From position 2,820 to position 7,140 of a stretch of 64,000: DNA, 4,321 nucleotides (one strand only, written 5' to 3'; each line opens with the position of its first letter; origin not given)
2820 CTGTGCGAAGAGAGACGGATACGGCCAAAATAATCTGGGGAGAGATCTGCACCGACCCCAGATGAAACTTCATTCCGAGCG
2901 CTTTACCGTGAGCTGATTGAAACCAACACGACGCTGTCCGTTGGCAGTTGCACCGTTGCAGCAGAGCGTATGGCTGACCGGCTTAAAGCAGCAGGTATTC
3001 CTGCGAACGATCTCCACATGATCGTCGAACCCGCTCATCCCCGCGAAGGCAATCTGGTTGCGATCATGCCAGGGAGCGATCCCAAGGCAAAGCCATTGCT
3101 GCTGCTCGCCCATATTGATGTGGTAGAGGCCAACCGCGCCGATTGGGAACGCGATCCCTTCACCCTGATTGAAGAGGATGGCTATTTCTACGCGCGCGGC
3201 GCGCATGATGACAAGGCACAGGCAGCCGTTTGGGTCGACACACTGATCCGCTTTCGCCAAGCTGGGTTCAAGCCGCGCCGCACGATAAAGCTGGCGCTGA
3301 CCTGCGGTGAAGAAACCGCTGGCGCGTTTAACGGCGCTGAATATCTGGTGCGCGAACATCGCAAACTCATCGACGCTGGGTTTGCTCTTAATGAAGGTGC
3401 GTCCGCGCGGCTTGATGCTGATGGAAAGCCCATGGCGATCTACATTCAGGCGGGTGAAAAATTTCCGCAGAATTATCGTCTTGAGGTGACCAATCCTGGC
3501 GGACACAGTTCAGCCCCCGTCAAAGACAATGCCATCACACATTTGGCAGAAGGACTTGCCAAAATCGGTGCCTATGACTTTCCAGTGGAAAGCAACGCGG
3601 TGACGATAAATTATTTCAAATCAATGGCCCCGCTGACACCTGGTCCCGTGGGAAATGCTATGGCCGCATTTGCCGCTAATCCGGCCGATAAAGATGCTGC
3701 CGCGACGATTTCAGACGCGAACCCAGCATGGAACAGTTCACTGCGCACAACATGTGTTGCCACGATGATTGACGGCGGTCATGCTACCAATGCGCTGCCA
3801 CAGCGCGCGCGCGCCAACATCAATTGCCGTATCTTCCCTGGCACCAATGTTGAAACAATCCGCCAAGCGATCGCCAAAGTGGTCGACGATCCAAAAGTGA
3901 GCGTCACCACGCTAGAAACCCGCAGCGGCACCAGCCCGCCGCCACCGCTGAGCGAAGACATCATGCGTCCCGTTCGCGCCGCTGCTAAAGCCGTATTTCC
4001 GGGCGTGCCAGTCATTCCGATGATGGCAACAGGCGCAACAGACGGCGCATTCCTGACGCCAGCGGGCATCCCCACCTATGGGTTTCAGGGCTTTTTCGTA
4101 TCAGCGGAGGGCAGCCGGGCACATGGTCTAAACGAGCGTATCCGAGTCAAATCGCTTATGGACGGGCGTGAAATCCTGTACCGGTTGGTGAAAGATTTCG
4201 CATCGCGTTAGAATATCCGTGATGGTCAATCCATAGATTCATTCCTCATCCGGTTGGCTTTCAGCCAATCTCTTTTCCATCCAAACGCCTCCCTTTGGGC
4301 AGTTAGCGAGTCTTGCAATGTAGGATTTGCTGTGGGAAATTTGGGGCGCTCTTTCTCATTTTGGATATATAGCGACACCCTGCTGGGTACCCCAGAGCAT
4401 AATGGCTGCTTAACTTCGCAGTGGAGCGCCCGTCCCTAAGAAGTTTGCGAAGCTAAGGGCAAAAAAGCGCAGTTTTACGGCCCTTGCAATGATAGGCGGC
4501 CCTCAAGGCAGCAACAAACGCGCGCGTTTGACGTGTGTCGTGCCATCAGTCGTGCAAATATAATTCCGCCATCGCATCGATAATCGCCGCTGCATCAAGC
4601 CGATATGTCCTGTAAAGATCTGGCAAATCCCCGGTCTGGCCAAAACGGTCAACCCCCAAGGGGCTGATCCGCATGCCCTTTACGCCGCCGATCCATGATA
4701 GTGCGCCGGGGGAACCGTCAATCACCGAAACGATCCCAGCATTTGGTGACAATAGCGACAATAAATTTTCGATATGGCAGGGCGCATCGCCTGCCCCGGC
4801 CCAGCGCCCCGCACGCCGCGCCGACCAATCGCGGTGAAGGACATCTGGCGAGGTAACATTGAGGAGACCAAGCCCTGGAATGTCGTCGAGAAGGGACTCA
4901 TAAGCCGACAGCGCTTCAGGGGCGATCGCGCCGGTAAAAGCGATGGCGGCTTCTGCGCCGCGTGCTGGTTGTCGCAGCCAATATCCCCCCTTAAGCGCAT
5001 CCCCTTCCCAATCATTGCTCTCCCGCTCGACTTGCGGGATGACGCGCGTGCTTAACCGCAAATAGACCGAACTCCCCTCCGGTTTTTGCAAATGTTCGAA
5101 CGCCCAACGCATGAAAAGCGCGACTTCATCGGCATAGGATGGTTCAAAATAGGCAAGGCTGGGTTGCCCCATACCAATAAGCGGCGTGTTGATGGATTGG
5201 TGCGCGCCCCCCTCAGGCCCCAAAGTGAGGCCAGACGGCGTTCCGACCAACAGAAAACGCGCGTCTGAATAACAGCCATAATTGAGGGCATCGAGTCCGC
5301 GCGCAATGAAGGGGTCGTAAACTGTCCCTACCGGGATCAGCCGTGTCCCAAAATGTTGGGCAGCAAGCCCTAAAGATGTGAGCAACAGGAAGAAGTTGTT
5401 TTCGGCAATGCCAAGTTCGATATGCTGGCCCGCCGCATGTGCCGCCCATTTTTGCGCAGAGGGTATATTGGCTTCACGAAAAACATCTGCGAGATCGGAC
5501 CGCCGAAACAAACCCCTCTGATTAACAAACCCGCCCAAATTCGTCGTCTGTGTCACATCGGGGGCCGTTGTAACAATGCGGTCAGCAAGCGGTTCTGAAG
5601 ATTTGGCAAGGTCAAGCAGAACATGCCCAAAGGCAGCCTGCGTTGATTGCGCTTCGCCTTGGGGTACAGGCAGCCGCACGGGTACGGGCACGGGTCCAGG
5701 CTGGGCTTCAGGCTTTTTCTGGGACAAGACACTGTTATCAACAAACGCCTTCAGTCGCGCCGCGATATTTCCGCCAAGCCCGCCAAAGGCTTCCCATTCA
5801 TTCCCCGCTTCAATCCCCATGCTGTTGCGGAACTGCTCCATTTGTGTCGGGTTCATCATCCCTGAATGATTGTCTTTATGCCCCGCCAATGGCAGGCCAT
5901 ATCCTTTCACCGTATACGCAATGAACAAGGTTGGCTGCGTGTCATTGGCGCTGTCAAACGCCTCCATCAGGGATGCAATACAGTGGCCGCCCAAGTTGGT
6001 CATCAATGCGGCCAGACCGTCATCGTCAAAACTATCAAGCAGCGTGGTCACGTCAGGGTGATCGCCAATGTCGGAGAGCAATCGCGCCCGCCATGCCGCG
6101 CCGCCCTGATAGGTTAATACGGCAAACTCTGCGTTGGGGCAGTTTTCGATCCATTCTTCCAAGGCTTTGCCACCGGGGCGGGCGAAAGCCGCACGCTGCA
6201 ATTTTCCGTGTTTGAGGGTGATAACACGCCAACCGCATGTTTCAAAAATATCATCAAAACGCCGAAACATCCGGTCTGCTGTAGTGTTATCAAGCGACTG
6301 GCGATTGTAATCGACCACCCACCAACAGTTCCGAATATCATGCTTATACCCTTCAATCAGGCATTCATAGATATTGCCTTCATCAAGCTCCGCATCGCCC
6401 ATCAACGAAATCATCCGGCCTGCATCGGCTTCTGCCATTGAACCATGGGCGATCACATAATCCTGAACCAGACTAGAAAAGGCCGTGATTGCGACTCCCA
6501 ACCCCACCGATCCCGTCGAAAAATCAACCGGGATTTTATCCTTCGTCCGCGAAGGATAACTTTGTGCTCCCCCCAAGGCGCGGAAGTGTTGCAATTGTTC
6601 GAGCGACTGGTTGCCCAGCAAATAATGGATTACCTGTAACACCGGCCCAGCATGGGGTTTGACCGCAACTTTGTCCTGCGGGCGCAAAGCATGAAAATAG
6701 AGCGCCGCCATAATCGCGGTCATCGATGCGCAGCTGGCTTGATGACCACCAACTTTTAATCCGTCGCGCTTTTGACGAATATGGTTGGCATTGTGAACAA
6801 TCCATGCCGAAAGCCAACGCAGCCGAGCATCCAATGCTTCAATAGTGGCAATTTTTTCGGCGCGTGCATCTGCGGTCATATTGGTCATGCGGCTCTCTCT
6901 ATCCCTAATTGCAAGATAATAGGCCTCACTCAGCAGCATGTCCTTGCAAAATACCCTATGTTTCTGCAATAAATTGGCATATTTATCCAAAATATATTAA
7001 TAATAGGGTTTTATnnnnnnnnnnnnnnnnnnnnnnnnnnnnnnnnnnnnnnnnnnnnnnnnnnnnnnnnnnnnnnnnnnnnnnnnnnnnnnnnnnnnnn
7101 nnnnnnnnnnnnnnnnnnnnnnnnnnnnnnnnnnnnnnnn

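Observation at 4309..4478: Two-copy structured non-coding element with conserved arms and a variable core (second copy 17864-18070)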

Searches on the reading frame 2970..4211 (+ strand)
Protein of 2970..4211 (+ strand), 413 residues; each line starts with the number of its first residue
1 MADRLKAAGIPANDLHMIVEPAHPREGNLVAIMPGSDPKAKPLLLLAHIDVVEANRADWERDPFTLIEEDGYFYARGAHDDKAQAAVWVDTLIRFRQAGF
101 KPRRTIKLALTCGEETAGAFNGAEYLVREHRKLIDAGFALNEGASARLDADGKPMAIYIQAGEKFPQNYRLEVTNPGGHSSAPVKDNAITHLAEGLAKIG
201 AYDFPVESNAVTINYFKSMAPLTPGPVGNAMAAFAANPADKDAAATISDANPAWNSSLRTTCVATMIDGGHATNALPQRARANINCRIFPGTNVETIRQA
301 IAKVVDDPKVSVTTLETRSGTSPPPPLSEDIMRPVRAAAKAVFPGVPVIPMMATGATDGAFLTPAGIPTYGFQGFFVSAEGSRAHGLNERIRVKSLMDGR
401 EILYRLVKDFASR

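Call 12: search_protein_families(library=pfam, proteins=[window:2970-4211:+])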
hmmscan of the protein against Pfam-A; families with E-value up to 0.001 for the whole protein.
window:2970-4211:+ (413 aa): 3 families
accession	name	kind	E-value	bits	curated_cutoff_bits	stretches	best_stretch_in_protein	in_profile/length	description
PF01546.33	Peptidase_M20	-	4.1e-34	118.7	24.6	1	44-408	1-205/206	Peptidase family M20/M25/M40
PF07687.19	M20_dimer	-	7.8e-16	58.4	21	1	168-309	8-103/107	Peptidase dimerisation domain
PF04389.22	Peptidase_M28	-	8.8e-09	35.8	21.3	1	28-138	1-90/193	Peptidase family M28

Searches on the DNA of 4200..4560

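Call 9: search_rna_families(source=window, start=4200, end=4560, threshold=evalue, max_evalue=10, show_alignments=3)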
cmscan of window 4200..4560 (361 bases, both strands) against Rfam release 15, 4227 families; matches with E-value up to 10: 0.
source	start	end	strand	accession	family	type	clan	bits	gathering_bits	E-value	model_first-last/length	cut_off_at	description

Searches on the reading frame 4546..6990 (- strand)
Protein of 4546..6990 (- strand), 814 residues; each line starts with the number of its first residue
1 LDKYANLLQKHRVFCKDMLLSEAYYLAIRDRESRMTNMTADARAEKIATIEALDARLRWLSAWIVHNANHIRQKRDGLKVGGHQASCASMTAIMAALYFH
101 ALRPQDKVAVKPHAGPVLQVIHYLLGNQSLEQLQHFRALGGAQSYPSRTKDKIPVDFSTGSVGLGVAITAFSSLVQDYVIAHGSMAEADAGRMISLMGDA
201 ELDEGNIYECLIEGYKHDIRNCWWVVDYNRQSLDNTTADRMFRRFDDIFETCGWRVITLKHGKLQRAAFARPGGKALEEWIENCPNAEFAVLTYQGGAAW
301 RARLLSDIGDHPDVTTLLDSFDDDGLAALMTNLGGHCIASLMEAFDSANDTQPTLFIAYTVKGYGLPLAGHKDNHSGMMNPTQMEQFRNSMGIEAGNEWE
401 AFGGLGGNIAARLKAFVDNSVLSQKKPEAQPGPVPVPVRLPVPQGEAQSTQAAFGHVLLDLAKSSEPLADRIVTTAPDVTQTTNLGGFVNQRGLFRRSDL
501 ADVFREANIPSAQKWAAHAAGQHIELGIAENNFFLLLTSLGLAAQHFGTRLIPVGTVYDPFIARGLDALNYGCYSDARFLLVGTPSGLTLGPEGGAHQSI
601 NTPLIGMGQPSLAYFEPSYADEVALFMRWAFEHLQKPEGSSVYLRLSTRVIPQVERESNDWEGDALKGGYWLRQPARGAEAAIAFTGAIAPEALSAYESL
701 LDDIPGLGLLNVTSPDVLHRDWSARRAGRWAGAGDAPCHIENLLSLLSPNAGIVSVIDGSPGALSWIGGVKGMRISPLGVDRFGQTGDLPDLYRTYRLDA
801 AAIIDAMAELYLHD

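Call 12: search_protein_families(library=pfam, proteins=[window:4546-6990:-])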
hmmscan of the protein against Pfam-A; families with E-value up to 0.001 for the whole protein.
window:4546-6990:- (814 aa): 3 families
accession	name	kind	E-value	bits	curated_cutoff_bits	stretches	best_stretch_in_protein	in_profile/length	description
PF00456.26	Transketolase_N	-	1.9e-11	44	22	1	112-262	63-216/334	Transketolase, thiamine diphosphate binding domain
PF17831.6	PDH_E1_M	-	8.9e-07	28.9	23.2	1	445-629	20-203/229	Pyruvate dehydrogenase E1 component middle domain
PF02779.29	Transket_pyr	-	5.3e-06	26.6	27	1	506-636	46-159/174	Transketolase, pyrimidine binding domain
